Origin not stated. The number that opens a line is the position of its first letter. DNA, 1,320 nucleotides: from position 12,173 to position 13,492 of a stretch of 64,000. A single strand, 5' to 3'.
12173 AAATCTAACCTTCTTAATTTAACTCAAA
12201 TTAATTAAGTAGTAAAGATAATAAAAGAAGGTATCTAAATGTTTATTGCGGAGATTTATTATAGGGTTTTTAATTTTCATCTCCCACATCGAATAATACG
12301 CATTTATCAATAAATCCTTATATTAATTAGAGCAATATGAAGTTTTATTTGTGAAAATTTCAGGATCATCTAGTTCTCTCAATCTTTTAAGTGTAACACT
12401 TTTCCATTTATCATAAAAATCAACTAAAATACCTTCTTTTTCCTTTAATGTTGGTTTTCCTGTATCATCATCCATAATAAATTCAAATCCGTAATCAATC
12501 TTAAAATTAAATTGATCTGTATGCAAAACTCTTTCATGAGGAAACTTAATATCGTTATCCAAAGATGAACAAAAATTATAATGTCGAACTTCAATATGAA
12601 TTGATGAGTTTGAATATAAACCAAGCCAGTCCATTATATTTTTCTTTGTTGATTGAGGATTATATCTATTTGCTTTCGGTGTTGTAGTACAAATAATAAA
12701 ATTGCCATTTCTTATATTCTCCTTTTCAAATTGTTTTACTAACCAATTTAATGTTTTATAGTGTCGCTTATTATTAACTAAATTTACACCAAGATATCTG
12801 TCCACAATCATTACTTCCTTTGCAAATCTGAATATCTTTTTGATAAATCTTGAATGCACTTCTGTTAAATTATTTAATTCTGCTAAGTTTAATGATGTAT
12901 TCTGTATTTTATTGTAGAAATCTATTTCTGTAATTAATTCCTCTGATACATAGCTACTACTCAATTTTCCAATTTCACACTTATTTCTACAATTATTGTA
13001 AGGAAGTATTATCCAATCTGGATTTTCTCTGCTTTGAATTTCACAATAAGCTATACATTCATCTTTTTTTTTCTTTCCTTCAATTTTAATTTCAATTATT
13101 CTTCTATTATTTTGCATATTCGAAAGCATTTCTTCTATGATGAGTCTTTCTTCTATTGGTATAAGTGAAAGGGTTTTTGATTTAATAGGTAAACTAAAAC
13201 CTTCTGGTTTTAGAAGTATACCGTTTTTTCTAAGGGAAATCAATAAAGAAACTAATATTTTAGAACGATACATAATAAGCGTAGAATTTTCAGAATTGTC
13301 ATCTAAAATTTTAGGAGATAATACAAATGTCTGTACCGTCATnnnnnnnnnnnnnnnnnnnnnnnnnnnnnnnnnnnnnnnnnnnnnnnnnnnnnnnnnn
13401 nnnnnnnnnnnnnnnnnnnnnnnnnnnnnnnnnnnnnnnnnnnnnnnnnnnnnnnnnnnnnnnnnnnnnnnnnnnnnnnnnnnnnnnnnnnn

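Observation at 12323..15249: ABC-ATPase plus Cys4 partner resembles Septu/PARIS-type pairs, but with a W in the HNH histidine position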

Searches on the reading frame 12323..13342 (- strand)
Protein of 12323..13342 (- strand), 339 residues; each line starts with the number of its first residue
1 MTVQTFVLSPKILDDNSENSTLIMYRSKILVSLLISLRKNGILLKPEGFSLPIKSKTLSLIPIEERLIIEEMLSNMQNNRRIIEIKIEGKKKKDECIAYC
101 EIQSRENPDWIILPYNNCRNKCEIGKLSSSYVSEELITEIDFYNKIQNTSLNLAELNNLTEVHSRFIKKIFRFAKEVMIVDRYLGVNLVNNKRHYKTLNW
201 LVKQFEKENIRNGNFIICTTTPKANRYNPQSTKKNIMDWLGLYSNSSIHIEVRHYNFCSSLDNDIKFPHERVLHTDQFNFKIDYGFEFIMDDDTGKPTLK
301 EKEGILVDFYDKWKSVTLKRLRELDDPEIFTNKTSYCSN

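Call 3: search_protein_families(library=pfam, proteins=[window:12323-13342:-], max_evalue=1)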
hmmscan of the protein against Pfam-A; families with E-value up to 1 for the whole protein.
window:12323-13342:- (339 aa): 1 family
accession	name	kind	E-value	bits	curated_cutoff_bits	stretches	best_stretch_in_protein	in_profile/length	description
PF05134.19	T2SSL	-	0.16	11.8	25.5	1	12-116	96-206/231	Type II secretion system (T2SS), protein L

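Call 4: search_protein_families(library=padloc, proteins=[window:12323-13342:-], max_evalue=1)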
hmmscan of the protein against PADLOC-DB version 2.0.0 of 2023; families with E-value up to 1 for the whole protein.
window:12323-13342:- (339 aa): 0 families

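Call 5: search_protein_families(library=ncbifam, proteins=[window:12323-13342:-], max_evalue=1)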
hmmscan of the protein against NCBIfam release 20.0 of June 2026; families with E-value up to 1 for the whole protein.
window:12323-13342:- (339 aa): 1 family
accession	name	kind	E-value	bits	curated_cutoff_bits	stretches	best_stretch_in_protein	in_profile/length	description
NF005222.0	PRK06718.1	equivalog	0.016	14.8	204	1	162-222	22-81/203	NAD(P)-binding protein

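Call 6: find_homologous_proteins(query=window:12323-13342:-, max_evalue=0.01)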
Query window:12323-13342:- (339 aa): 2 proteins with E <= 0.01 among 1397 candidates.
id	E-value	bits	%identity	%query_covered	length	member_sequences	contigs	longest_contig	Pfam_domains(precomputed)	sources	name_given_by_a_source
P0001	1.4e-223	759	100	100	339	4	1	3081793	-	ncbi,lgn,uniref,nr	ncbi:MAG: hypothetical protein K9W45_04255 [Candidatus Heimdallarchaeum aukensis]|uniref:Uncharacter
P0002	1.9e-84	301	48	96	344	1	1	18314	-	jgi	-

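Call 8: find_encoding_contigs(protein=P0002, flank=10000)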
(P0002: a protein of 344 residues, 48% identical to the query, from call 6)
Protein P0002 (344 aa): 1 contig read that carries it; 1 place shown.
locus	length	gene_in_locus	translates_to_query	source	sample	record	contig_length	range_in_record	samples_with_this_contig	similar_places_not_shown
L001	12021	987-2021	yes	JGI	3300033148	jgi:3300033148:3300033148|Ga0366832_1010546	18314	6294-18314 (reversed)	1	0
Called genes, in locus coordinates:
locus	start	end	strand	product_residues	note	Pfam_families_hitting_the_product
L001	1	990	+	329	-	?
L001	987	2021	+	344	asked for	-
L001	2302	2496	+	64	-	-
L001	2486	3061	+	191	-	PF09970:DUF2204 (faint)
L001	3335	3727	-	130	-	PF05199:GMC_oxred_C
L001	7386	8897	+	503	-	-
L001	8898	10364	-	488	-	-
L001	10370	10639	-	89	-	-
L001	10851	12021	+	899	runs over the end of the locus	-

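Call 18: search_protein_representatives(alignment_id=A1)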
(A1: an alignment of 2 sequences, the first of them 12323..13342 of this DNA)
Query: 2 sequences, 351 profile positions. Proteins with E-value up to 0.001 (for the whole library): 31; up to 1e-10: 7; up to 1e-30: 4. The best 31 are listed.
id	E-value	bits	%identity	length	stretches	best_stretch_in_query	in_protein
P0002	4.1e-200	680.7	-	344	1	1-351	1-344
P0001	7.4e-197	670.0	-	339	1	1-350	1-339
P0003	2.6e-32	128.8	-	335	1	3-341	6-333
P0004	3.7e-32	128.3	-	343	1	1-338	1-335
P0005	2.9e-11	59.6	-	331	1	7-303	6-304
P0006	4.2e-11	59.1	-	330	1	30-260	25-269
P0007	4.7e-11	58.9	-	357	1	26-306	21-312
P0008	5.1e-10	55.5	-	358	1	6-305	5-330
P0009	1.9e-09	53.6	-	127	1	158-256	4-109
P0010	6.1e-09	52.0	-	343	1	20-307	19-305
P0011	6.2e-09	51.9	-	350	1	24-309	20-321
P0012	1.8e-08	50.4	-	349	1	6-303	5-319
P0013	5.8e-08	48.7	-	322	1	33-304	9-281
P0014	1.5e-06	44.1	-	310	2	29-235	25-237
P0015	6.2e-06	42.1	-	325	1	6-260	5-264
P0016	6.3e-06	42.0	-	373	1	10-319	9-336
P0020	1.8e-05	40.6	-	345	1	6-306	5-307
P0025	5.0e-05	39.1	-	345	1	16-305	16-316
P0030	4.3e-04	36.0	-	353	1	60-309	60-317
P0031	7.3e-04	35.3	-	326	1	25-303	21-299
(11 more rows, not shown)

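Call 22: find_homologous_proteins(query=A2, max_evalue=0.001)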
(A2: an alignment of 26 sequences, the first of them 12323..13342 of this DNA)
Query A2 (26 sequences) (339 aa, profile of the alignment): 3 proteins with E <= 0.001 among 4322 candidates.
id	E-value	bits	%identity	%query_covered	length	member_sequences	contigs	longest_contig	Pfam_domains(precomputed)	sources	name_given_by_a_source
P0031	1.3e-95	338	20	79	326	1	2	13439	-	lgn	-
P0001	4.5e-71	258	100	100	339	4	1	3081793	-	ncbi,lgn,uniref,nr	ncbi:MAG: hypothetical protein K9W45_04255 [Candidatus Heimdallarchaeum aukensis]|uniref:Uncharacter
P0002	1.0e-69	253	48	96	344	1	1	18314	-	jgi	-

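Call 24: find_encoding_contigs(protein=P0003, flank=10000, max_places=3)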
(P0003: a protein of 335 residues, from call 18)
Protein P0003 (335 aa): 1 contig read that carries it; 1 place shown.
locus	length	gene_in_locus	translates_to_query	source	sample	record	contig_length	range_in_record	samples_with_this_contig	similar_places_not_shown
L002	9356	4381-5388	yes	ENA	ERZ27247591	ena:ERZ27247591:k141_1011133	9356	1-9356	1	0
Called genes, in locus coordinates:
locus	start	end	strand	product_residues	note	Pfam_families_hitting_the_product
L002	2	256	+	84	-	?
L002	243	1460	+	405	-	PF18163:LD_cluster2 (faint), PF18180:LD_cluster3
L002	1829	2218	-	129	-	PF08937:ThsB_TIR, PF13676:TIR_2 (weak)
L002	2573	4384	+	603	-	-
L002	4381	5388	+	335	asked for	-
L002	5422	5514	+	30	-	-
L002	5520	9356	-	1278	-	?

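Call 25: find_encoding_contigs(protein=P0031, flank=10000, max_places=3)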
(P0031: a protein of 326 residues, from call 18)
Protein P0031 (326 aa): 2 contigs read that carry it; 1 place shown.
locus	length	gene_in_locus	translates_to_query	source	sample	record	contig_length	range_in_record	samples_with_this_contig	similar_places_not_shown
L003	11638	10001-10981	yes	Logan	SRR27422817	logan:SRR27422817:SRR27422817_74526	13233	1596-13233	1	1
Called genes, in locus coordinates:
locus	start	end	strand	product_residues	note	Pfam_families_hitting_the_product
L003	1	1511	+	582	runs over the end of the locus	PF22335:Cas10-Cmr2_palm2 (faint)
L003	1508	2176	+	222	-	PF03787:RAMPs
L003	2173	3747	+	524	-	PF03787:RAMPs (weak)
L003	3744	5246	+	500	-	PF03787:RAMPs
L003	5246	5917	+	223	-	PF27799:CRISPR-assoc_Csx19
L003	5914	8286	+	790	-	PF03787:RAMPs (faint)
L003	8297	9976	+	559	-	PF13476:AAA_23 (weak), PF13304:AAA_21, PF13175:AAA_15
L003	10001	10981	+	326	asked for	-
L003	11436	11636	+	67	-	?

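Call 26: find_encoding_contigs(protein=P0004, flank=8000, max_places=2)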
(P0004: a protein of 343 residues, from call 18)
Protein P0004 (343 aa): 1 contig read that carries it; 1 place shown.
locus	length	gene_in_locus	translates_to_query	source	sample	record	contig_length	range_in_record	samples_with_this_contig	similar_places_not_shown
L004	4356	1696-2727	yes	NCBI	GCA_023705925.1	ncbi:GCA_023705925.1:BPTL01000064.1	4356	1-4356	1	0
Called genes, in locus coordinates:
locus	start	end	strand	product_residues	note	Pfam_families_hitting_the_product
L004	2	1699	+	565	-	?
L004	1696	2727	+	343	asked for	-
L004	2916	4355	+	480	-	?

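Call 27: find_encoding_contigs(protein=P0005, flank=8000, max_places=2)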
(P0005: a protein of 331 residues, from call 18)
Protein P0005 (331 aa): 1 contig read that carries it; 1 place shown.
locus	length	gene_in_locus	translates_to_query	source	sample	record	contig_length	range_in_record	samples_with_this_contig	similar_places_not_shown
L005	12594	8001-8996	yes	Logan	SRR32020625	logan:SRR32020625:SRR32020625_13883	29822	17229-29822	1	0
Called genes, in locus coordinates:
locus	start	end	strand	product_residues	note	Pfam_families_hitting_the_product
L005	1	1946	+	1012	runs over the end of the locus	PF12469:Cmr2_N, PF22335:Cas10-Cmr2_palm2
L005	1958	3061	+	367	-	PF09700:Cas_Cmr3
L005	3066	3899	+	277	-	PF03787:RAMPs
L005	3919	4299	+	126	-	-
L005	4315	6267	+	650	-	-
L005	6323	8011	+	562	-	PF02463:SMC_N (weak), PF13175:AAA_15, PF13304:AAA_21, PF12476:DUF3696 (faint)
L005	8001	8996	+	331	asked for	-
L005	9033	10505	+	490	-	-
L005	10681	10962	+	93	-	-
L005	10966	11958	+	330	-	PF01867:Cas_Cas1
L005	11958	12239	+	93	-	PF09827:CRISPR_Cas2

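Call 28: find_encoding_contigs(protein=P0007, flank=8000, max_places=2)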
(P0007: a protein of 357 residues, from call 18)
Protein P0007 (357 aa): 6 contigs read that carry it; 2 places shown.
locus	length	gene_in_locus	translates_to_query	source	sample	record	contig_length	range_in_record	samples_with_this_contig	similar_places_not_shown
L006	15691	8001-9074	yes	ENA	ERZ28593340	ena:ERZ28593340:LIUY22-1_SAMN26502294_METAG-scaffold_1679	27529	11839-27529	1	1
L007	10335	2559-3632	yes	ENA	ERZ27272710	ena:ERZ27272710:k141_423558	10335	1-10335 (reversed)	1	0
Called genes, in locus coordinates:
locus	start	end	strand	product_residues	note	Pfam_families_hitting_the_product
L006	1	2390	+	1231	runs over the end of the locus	PF02574:S-methyl_trans, PF00809:Pterin_bind, PF02607:B12-binding_2, PF02310:B12-binding, PF02965:Met_synt_B12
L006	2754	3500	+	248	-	PF00027:cNMP_binding (weak), PF13545:HTH_Crp_2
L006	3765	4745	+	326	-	PF00781:DAGK_cat, PF19279:YegS_C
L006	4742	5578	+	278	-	PF00149:Metallophos, PF12850:Metallophos_2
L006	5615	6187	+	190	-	PF05685:Uma2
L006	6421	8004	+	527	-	PF13175:AAA_15, PF13304:AAA_21, PF12476:DUF3696 (weak)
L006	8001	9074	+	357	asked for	-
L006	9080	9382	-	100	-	-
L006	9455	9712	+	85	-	PF02604:PhdYeFM_antitox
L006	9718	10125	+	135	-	PF01850:PIN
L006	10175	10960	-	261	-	PF13489:Methyltransf_23 (weak), PF01209:Ubie_methyltran, PF13847:Methyltransf_31, PF08241:Methyltransf_11, PF08242:Methyltransf_12, PF13649:Methyltransf_25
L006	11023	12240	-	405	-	PF13657:Couple_hipA, PF07804:HipA_C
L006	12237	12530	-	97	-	-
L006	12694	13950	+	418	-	PF07759:DUF1615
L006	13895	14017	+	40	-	-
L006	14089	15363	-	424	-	PF19582:AdeT1_2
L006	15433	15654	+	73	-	-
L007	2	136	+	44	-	?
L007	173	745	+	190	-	PF05685:Uma2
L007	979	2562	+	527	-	PF13175:AAA_15, PF13304:AAA_21, PF12476:DUF3696 (weak)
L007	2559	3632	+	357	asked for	-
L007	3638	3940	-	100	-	-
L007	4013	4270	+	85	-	PF02604:PhdYeFM_antitox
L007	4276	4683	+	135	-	PF01850:PIN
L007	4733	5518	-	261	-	PF13489:Methyltransf_23 (weak), PF01209:Ubie_methyltran, PF13847:Methyltransf_31, PF08241:Methyltransf_11, PF08242:Methyltransf_12, PF13649:Methyltransf_25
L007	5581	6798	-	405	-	PF13657:Couple_hipA, PF07804:HipA_C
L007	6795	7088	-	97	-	-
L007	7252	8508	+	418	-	PF07759:DUF1615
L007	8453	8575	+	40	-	-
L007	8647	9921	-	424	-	PF19582:AdeT1_2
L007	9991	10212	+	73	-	-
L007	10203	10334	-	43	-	?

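Call 29: predict_structure(alignment_id=A2)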
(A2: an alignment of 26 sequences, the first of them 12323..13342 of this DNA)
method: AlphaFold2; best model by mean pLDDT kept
length: 339 residues; sequences in the alignment: 26
mean_pLDDT: 79.0   pTM: 0.81
mean pLDDT of the five models: 79.0, 76.9, 76.7, 76.7, 72.8
residues with pLDDT >= 90: 79; 70-90: 181; 50-70: 63; < 50: 16
segments of 3 or more residues with pLDDT < 50: 125-131, 333-339
pLDDT, mean of each block of 10 residues (from residue 1): 84 75 86 88 90 76 93 92 87 81 89 76 53 54 72 80 89 93 77 82 93 91 66 84 74 74 65 88 78 89 62 81 72 47
secondary structure, 60 per line:
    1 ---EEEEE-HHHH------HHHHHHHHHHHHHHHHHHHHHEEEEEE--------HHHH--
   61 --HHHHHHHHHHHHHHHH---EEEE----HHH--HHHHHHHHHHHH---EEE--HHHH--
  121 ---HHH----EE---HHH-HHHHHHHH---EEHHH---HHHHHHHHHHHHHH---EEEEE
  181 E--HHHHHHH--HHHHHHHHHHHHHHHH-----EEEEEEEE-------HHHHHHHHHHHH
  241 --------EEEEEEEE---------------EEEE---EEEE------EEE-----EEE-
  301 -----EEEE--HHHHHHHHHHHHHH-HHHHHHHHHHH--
elements in order: E4-8 H10-13 H20-40 E41-46 H55-58 H63-78 E82-85 H95-106 E110-112 H115-118 H140-147 H159-172 E176-181 H184-190 H193-208 E214-221 H229-240 E249-256 E272-275 E279-282 E289-291 E297-299 E306-309 H312-325 H327-337

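Call 33: search_solved_structures(query=A2, max_evalue=10, show_alignments=2)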
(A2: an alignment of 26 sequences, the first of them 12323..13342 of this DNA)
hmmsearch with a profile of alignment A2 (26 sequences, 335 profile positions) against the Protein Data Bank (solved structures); distinct sequences matched with E-value up to 10: 2.
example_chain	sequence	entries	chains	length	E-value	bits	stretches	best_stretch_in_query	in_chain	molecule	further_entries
4mhh_H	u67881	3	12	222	0.74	11.9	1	180-238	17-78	H5M9 antibody, heavy chain (IgG1) | Anti-H5N1 hemagglutinin monoclonal anitbody H5M9 heavy chain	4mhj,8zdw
8fe4_H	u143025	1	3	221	2.2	10.3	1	180-238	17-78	prM13 Fab Heavy Chain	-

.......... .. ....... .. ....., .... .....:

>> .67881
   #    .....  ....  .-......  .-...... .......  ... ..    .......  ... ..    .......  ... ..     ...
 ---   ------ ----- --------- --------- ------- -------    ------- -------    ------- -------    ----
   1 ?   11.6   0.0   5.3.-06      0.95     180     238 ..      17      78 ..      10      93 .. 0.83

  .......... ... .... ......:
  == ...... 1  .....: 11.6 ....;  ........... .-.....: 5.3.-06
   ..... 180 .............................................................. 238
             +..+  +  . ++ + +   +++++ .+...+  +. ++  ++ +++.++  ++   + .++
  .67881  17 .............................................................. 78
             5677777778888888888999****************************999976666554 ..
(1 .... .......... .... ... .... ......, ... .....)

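Call 34: search_protein_families(library=pfam, alignment_id=A2, max_evalue=1)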
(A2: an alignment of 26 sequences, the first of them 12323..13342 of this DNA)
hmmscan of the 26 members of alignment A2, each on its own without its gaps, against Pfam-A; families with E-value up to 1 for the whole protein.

A. member 1, window:12323-13342:- (339 aa): 1 family
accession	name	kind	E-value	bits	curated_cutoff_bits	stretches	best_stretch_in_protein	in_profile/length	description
PF05134.19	T2SSL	-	0.16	11.8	25.5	1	12-116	96-206/231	Type II secretion system (T2SS), protein L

B. families by the number of members that match (of 26 scanned): 24 families
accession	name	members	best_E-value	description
PF16565.11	MIT_C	4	0.00031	Phospholipase D-like domain at C-terminus of MIT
PF05958.17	tRNA_U5-meth_tr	1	0.0035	tRNA (Uracil-5-)-methyltransferase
PF16787.10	NDC10_II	1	0.022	Centromere DNA-binding protein complex CBF3 subunit, domain 2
PF10851.13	DUF2652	1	0.033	Protein of unknown function (DUF2652)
PF23127.1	DotM_C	1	0.055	DotM, C-terminal cytoplasmic domain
PF03831.20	YjdM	1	0.057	PhnA domain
PF07539.18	UTP20_N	1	0.062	U3 small nucleolar RNA-associated protein 20, N-terminal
PF03324.19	Herpes_HEPA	1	0.063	Herpesvirus DNA helicase/primase complex associated protein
PF12503.13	CMV_1a_C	1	0.065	Cucumber mosaic virus 1a protein C terminal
PF19546.4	DUF6070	1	0.069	Family of unknown function (DUF6070)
PF03147.19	FDX-ACB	1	0.077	Ferredoxin-fold anticodon binding domain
PF06858.20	NOG1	1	0.093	Nucleolar GTP-binding protein 1 (NOG1)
PF10458.14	Val_tRNA-synt_C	1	0.094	Valyl tRNA synthetase tRNA binding arm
PF09372.15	PRANC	1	0.12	PRANC domain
PF05134.19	T2SSL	1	0.16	Type II secretion system (T2SS), protein L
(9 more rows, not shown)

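Call 42: find_related_loci(query=A3, collection=genome_contigs, flank=8000)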
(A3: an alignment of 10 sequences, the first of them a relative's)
Query A3 (343 aa) in genome_contigs; peptide patterns used: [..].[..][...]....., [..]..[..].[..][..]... (x = any residue, [..] = any of these).
40 stretches matched a pattern; 4 encode a relative of the query (tblastn E <= 1e-3); 4 distinct loci.
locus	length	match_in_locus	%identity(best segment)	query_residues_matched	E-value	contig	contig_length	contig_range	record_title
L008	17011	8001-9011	47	1-341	4e-99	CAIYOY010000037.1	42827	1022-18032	MAG: uncultured Verrucomicrobiales bacterium isolate Umea3_bin-0111 genome assembly, contig: bin-0111:037/427, whole gen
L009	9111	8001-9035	37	1-341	8e-79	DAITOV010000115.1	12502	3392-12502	MAG TPA_asm: Abditibacteriia bacterium isolate CTOTU24465 NODE_2771_length_12502_cov_5.311882, whole genome shotgun sequ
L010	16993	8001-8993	26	1-343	2e-37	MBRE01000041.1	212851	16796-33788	Oscillatoriales cyanobacterium USR001 contig_24, whole genome shotgun sequence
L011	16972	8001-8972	27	1-341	3e-33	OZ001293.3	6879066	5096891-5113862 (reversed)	MAG: uncultured Hormoscilla sp. isolate 8e647e88-4706-4a17-b8b9-b52c092b67df genome assembly, chromosome: 1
